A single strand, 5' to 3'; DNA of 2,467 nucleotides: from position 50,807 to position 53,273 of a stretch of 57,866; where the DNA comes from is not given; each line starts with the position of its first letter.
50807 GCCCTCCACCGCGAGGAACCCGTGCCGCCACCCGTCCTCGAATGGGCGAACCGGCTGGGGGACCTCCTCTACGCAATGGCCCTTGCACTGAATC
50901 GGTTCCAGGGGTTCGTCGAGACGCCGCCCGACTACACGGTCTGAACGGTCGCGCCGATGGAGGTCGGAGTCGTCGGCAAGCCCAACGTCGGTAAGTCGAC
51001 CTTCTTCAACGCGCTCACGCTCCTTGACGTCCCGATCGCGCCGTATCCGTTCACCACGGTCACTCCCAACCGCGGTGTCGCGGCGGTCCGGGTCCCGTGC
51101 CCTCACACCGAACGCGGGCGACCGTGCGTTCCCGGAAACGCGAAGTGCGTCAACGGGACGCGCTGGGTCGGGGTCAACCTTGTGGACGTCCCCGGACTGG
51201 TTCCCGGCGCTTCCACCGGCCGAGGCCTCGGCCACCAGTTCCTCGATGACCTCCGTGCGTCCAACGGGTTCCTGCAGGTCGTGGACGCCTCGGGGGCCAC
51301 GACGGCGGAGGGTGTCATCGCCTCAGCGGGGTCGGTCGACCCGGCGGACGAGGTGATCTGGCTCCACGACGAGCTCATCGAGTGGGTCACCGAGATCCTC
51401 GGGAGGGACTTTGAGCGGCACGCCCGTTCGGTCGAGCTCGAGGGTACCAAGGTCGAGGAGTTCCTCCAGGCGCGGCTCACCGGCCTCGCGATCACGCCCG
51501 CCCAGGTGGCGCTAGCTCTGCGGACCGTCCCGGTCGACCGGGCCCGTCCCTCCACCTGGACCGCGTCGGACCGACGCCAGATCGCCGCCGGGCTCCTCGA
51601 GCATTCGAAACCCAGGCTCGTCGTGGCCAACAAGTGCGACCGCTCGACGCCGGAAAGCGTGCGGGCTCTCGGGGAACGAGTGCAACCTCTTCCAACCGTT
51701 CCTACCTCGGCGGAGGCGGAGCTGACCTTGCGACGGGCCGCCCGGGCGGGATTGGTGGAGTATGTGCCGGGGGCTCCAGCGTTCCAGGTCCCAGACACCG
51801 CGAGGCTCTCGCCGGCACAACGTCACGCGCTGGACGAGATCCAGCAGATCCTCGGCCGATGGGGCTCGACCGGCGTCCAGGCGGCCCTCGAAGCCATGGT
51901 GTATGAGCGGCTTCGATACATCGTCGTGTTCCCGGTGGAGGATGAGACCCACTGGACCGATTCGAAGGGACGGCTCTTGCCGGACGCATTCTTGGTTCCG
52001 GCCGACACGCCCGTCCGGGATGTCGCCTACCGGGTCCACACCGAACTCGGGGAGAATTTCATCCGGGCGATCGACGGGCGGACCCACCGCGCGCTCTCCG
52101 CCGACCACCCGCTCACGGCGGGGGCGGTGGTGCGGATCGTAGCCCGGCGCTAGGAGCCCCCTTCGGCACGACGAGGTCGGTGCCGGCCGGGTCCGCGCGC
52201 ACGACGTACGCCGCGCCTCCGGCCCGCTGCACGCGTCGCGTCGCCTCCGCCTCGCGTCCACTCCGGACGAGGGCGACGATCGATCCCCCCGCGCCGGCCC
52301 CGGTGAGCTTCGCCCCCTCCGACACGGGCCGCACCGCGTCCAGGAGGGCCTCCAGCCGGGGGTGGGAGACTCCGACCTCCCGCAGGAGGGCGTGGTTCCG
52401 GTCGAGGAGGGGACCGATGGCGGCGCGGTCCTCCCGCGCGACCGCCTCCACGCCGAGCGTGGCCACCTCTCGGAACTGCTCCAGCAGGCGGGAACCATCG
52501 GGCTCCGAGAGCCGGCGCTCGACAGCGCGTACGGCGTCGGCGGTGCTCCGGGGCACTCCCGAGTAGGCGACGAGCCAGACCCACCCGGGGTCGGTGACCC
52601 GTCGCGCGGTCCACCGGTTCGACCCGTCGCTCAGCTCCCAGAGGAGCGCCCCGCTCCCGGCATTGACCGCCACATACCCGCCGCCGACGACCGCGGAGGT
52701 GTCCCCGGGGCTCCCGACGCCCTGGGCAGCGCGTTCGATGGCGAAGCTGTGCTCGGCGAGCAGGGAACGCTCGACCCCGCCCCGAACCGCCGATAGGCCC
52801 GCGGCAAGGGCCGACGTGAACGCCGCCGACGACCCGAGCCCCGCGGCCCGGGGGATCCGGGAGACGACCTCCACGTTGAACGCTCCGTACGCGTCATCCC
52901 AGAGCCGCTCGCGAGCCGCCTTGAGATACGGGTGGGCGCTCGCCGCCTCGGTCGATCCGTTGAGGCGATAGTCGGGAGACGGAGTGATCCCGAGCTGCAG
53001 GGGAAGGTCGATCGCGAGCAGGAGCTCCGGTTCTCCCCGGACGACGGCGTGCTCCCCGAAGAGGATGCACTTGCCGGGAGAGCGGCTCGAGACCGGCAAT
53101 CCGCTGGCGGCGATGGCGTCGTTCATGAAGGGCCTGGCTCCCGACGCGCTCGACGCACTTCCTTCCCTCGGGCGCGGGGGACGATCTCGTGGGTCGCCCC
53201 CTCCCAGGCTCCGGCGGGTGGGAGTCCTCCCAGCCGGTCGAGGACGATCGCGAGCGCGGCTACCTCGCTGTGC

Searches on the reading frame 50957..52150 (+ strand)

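Call 10: search_protein_families(library=pfam, proteins=[window:50957-52150:+], max_evalue=0.01)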
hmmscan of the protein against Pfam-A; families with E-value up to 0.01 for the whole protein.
window:50957-52150:+ (398 aa): 5 families
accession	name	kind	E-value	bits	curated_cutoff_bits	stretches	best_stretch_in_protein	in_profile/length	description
PF08438.16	YGR210-like_G4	-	4.6e-30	104.7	24.7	1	223-329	1-108/108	Obg-like GTPase YGR210-like, G4 motif-containing domain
PF01926.29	MMR_HSR1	-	6.3e-18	65.4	21.9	1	2-116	1-91/113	50S ribosome-binding GTPase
PF02824.27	TGS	-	9.8e-08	32.4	22.2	1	342-395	6-59/60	TGS domain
PF02421.24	FeoB_N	-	5.5e-07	29.7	27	1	2-42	2-42/156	Ferrous iron transport protein B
PF00350.29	Dynamin_N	-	0.0015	19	27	0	3-33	1-32/168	Dynamin family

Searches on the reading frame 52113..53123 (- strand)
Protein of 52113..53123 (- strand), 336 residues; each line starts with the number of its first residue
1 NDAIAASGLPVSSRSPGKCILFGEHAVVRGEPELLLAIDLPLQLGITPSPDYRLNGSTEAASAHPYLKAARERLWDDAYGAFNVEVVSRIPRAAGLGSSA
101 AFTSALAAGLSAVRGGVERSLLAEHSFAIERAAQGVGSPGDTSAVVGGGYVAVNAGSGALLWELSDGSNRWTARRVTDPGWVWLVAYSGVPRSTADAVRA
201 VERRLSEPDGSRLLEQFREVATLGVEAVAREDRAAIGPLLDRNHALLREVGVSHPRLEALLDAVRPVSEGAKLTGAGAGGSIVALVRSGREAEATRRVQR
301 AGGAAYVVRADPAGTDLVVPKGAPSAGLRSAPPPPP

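Call 10: search_protein_families(library=pfam, proteins=[window:52113-53123:-], max_evalue=0.01)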
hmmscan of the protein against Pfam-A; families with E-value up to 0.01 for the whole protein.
window:52113-53123:- (336 aa): 3 families
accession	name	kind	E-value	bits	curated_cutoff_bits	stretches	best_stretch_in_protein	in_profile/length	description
PF00288.32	GHMP_kinases_N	-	4.3e-11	43.3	22.3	1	68-149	4-87/87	GHMP kinases N terminal domain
PF08544.19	GHMP_kinases_C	-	1.2e-10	42.1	21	1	226-301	3-82/85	GHMP kinases C terminal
PF22700.2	MVD-like_N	-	0.00054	20.1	27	1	61-156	63-149/157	Diphosphomevalonate decarboxylase-like N-terminal domain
